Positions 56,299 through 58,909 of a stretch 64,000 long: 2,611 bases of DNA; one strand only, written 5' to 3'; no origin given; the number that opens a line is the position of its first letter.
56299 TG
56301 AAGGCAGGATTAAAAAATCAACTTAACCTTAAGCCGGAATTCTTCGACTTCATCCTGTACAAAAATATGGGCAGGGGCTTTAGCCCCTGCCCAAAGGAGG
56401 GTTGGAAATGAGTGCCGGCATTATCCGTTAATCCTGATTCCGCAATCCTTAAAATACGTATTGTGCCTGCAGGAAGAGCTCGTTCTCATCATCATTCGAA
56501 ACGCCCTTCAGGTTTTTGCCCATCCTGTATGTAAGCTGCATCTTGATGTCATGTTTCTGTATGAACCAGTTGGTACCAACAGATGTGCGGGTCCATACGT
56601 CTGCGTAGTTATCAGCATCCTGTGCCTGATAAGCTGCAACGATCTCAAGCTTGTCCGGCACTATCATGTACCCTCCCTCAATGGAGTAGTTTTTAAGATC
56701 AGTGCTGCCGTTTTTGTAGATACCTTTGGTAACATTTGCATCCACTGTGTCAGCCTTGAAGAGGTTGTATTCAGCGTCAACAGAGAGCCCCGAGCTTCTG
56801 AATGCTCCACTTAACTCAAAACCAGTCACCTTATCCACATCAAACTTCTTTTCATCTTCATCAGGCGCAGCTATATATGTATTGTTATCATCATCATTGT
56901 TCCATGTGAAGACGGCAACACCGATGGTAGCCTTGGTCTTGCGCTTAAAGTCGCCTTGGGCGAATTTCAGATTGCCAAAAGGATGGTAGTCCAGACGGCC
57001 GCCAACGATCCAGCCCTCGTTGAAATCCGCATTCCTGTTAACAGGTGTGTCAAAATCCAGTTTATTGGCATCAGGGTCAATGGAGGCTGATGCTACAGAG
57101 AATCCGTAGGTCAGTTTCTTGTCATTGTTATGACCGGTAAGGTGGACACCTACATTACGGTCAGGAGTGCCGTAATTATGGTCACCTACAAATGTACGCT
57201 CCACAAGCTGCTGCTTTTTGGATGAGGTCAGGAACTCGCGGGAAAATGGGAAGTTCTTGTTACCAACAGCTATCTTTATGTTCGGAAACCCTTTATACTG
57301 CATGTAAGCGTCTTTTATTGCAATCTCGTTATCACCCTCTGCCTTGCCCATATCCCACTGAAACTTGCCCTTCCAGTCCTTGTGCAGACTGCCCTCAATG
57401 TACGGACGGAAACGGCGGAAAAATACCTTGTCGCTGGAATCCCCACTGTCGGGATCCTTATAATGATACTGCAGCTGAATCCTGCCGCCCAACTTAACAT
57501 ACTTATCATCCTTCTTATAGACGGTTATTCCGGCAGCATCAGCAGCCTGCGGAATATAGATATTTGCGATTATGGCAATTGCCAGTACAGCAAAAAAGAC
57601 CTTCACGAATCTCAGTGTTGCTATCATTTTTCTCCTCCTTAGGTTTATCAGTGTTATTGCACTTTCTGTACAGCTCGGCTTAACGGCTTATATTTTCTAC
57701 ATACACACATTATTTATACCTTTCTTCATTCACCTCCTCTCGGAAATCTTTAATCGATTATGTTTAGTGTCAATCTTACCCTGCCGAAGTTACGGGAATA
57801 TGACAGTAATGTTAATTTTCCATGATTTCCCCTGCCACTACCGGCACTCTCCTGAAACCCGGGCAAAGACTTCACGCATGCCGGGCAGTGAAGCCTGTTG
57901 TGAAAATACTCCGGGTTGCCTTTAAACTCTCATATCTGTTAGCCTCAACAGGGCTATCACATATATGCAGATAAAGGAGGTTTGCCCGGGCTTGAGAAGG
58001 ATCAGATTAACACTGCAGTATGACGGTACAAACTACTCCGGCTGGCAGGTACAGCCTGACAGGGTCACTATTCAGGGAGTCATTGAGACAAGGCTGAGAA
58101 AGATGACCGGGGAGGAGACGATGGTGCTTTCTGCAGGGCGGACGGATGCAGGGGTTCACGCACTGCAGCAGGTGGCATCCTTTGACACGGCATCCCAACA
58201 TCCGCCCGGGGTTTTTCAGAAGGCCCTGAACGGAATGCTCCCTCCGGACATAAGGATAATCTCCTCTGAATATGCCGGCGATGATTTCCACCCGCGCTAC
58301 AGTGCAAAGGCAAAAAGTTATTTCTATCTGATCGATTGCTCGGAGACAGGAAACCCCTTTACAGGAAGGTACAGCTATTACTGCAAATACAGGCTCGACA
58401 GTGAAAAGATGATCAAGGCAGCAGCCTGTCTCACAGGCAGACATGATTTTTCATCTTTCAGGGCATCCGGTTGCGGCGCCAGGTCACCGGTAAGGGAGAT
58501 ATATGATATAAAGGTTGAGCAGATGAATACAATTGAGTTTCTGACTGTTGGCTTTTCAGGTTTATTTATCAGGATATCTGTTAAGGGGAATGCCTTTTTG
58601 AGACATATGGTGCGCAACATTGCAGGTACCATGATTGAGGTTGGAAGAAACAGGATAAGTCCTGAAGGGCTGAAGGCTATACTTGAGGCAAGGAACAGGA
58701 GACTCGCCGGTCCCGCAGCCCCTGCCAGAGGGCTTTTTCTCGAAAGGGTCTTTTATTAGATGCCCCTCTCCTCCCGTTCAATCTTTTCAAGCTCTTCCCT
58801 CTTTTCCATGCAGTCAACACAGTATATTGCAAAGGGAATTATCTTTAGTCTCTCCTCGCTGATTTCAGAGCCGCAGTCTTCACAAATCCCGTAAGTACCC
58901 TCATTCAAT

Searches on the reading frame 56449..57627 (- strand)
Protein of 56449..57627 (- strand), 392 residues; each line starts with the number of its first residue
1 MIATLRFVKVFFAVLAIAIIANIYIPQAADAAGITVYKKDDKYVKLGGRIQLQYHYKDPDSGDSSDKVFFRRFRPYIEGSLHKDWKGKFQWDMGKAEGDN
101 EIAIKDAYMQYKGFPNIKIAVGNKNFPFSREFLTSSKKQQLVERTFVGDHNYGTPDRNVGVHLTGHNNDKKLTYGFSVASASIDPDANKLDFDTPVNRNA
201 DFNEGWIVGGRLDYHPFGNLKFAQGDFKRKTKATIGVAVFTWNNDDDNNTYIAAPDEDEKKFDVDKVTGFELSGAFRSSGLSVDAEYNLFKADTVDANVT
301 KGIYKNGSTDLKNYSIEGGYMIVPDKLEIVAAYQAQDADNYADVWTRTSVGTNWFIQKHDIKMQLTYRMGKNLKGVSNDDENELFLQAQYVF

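Call 28: search_protein_families(library=ncbifam, proteins=[window:56449-57627:-], max_evalue=1e-20)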
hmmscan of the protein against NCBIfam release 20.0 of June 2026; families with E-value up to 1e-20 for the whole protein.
window:56449-57627:- (392 aa): 0 families

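Call 55: search_protein_families(library=pfam, proteins=[window:56449-57627:-], max_evalue=0.00001)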
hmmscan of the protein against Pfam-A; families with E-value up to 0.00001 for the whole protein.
window:56449-57627:- (392 aa): 1 family
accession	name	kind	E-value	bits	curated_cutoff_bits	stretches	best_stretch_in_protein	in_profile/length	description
PF07396.17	Porin_O_P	-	3.9e-16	59.7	20.9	1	44-392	1-370/370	Phosphate-selective porin O and P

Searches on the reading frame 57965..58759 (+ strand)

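Call 28: search_protein_families(library=ncbifam, proteins=[window:57965-58759:+], max_evalue=1e-20)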
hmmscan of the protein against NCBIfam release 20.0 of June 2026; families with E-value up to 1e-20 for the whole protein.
window:57965-58759:+ (264 aa): 2 families
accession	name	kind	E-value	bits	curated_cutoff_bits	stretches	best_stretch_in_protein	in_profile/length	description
TIGR00071.1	hisT_truA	equivalog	2.9e-63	213.6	142.85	1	11-259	1-228/228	tRNA pseudouridine(38-40) synthase TruA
NF000622.1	PRK00021.3-3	equivalog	1.2e-27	97.1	308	1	17-264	5-227/265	tRNA pseudouridine(38-40) synthase TruA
